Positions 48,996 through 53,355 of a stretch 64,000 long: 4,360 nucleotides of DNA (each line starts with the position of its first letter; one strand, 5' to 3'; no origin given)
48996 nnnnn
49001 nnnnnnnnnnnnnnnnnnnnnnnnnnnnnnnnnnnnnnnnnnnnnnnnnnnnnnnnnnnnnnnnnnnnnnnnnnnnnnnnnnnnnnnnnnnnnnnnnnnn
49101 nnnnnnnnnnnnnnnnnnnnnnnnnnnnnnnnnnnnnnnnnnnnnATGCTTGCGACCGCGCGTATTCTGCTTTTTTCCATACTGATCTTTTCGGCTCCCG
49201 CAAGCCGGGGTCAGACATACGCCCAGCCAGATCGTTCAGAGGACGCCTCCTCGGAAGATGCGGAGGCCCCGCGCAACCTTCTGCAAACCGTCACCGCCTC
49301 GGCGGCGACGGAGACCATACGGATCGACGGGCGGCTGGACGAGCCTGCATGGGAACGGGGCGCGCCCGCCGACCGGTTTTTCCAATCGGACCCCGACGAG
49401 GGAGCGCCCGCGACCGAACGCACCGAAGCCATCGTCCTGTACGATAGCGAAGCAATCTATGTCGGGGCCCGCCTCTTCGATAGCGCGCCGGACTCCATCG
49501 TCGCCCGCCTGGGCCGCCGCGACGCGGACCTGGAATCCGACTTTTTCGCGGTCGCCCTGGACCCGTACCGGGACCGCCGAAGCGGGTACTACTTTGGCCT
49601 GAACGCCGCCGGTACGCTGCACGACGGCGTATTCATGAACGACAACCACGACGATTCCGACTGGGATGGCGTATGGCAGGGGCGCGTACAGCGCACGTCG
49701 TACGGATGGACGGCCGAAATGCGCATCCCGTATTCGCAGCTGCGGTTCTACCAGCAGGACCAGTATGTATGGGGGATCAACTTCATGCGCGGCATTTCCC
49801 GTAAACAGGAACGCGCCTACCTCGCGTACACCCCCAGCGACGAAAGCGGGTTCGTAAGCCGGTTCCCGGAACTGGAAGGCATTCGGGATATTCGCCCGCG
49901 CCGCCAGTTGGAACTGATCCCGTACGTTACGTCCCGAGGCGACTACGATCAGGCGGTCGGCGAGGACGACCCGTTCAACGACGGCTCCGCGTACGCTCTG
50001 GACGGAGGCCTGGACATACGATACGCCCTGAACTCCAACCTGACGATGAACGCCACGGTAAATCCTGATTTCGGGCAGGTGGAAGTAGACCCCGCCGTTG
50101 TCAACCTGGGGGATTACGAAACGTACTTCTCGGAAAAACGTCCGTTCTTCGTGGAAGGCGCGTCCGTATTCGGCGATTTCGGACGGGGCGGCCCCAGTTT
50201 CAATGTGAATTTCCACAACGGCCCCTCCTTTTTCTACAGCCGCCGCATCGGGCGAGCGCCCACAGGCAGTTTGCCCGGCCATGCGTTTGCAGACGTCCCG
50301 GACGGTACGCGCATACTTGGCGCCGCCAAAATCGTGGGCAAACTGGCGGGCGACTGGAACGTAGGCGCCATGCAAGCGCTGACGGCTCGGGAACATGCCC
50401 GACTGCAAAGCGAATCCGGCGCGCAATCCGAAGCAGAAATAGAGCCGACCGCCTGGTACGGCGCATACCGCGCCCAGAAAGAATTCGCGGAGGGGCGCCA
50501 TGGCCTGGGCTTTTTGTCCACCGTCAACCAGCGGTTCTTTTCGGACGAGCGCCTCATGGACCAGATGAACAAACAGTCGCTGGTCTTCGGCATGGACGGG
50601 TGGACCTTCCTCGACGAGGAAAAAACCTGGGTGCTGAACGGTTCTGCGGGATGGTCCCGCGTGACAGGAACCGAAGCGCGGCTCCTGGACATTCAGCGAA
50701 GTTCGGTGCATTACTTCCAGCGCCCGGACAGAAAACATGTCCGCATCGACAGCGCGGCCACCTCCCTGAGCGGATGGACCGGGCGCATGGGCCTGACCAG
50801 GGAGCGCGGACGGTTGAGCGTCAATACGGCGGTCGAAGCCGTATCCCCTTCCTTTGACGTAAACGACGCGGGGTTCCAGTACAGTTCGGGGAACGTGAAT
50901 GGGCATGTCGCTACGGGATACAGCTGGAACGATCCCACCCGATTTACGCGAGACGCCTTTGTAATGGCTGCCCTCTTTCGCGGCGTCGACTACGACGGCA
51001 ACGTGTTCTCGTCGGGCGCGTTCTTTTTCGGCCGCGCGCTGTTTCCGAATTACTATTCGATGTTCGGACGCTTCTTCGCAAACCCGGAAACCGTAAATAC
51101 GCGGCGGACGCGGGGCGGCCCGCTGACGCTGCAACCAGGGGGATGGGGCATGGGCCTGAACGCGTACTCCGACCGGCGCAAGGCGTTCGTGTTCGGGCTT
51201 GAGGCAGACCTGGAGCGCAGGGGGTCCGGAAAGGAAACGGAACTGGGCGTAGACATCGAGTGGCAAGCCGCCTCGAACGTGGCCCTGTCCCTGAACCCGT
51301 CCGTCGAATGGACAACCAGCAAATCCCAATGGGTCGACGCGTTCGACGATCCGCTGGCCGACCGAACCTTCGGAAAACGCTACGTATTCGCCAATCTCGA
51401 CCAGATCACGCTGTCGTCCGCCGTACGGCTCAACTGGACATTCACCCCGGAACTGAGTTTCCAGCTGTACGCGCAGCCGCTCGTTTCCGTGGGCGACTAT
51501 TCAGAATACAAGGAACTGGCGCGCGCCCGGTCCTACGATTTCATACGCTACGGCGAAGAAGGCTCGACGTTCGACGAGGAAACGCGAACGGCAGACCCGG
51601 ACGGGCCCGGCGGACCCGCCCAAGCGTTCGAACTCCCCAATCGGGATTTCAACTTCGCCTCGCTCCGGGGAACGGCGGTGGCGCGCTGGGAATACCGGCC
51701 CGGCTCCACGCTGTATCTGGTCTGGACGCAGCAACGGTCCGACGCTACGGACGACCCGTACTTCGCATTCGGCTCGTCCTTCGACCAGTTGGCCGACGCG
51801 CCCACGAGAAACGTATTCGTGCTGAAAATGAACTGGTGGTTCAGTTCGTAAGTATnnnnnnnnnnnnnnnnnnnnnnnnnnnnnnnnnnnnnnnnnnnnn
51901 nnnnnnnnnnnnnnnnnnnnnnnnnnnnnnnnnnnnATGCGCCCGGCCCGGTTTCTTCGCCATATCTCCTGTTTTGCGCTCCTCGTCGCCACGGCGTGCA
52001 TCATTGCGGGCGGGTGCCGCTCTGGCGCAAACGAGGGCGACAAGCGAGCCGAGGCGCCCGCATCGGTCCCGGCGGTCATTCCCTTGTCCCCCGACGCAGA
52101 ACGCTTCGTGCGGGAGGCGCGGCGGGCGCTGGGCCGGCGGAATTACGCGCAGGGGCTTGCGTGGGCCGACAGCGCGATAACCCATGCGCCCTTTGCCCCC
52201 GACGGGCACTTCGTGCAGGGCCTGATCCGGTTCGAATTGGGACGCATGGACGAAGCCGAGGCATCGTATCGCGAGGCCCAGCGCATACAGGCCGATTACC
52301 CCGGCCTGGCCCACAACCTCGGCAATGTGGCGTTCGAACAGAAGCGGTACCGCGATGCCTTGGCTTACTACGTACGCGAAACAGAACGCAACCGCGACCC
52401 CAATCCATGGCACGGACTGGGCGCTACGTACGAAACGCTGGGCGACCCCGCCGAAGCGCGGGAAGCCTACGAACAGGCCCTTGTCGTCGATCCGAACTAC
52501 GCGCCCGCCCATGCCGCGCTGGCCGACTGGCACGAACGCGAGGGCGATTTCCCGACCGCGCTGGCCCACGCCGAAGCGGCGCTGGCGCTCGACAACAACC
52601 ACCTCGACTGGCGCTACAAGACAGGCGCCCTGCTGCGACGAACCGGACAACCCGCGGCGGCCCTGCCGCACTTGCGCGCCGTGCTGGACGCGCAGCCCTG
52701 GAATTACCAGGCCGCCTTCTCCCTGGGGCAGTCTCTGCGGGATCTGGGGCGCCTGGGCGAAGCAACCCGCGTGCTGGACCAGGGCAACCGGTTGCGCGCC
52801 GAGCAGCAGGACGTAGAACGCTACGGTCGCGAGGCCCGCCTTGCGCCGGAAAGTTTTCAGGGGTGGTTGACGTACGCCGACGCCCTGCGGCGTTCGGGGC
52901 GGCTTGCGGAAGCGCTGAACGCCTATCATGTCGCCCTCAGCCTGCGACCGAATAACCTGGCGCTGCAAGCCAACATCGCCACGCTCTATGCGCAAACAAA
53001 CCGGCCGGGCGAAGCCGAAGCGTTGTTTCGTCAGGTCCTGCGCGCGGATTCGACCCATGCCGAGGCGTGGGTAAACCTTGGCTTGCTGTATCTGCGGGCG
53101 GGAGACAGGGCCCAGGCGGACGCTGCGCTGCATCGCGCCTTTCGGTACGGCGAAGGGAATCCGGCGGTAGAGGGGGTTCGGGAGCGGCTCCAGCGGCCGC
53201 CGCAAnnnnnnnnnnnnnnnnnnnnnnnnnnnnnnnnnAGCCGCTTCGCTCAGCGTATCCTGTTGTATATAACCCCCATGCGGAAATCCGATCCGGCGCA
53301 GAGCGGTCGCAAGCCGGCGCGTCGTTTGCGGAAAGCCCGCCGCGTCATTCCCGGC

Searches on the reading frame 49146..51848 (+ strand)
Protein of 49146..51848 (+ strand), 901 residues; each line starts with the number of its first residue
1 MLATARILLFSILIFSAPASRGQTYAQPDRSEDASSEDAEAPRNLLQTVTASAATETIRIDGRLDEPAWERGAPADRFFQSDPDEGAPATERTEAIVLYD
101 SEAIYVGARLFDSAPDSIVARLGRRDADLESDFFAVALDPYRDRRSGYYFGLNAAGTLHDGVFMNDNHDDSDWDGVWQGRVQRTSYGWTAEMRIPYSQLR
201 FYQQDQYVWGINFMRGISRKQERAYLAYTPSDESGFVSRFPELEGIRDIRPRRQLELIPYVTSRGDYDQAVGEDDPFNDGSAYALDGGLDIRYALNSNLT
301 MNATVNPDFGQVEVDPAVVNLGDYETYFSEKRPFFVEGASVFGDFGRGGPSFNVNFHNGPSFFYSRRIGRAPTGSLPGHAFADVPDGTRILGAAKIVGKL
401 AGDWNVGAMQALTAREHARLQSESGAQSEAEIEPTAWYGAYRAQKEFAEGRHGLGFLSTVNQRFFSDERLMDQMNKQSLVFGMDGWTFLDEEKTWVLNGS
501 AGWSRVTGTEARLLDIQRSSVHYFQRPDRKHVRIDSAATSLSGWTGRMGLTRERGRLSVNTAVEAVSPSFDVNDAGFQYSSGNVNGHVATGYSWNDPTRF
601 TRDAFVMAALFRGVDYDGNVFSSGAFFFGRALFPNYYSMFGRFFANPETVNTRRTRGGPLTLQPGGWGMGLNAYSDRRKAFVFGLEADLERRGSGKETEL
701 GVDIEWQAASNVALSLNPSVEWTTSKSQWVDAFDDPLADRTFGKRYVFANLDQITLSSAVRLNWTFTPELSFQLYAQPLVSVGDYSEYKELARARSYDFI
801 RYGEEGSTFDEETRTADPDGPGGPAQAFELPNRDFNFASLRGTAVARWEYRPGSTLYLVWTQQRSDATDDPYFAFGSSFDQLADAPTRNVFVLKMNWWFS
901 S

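Call 19: search_protein_families(library=pfam, proteins=[window:49146-51848:+], max_evalue=0.001)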
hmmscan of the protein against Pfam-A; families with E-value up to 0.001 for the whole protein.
window:49146-51848:+ (901 aa): 1 family
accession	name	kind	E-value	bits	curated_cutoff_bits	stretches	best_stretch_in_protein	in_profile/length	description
PF19313.5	DUF5916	-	9.7e-54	183.5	22.6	1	254-898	4-562/572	Domain of unknown function (DUF5916)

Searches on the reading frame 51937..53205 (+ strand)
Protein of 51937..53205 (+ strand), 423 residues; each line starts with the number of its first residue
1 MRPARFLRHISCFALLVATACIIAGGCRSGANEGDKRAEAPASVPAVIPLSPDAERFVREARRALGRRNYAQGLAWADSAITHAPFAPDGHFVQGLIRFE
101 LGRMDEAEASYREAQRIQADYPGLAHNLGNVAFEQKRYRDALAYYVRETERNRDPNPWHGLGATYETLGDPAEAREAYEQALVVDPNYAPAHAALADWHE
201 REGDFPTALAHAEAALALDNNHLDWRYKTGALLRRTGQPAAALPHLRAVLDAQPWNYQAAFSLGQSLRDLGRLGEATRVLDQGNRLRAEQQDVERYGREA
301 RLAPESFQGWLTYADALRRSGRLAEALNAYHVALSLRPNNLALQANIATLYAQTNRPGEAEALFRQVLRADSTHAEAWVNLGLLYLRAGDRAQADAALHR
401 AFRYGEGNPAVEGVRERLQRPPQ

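Call 19: search_protein_families(library=pfam, proteins=[window:51937-53205:+], max_evalue=0.001)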
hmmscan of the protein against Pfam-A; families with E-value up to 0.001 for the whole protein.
window:51937-53205:+ (423 aa): 21 families
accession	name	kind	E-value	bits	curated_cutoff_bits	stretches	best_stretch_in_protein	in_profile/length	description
PF07719.23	TPR_2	-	1.3e-38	128.3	27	2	157-188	3-34/34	Tetratricopeptide repeat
PF00515.34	TPR_1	-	4.7e-31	105.7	27.8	1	158-188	4-34/34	Tetratricopeptide repeat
PF13181.12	TPR_8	-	8.2e-30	100.8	25.7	1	158-187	4-33/34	Tetratricopeptide repeat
PF13432.12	TPR_16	-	2.1e-29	102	32.7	4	59-122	2-65/65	Tetratricopeptide repeat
PF14559.12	TPR_19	-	9.3e-29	100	25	3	318-371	2-55/68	Tetratricopeptide repeat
PF13428.12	TPR_14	-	9.4e-26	88.1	23.5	2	155-197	1-43/44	Tetratricopeptide repeat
PF13424.12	TPR_12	-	4.1e-25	88.2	30.1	5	158-219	6-75/77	Tetratricopeptide repeat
PF13431.12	TPR_17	-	8.7e-22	76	24.4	0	363-390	1-28/34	Tetratricopeptide repeat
PF13414.12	TPR_11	-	7.6e-21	74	26.8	3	95-135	1-41/42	TPR repeat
PF13176.12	TPR_7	-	6.3e-19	66.8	27.9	0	158-186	2-32/36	Tetratricopeptide repeat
PF23914.1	TPR_CcmH_CycH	-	3.8e-13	50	42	1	304-398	47-144/158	Cytochrome c-type biogenesis protein H TPR domain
PF13371.12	TPR_9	-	4.6e-13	49.4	35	1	197-256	3-62/73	Tetratricopeptide repeat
PF13374.12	TPR_10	-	2.7e-12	46.7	27.5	0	344-369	5-30/42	Tetratricopeptide repeat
PF13174.12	TPR_6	-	5.9e-11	42.7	26.3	0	376-400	1-25/33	Tetratricopeptide repeat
PF12895.13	ANAPC3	-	7.8e-11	42.5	27.2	1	204-281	4-80/82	Anaphase-promoting complex, cyclosome, subunit 3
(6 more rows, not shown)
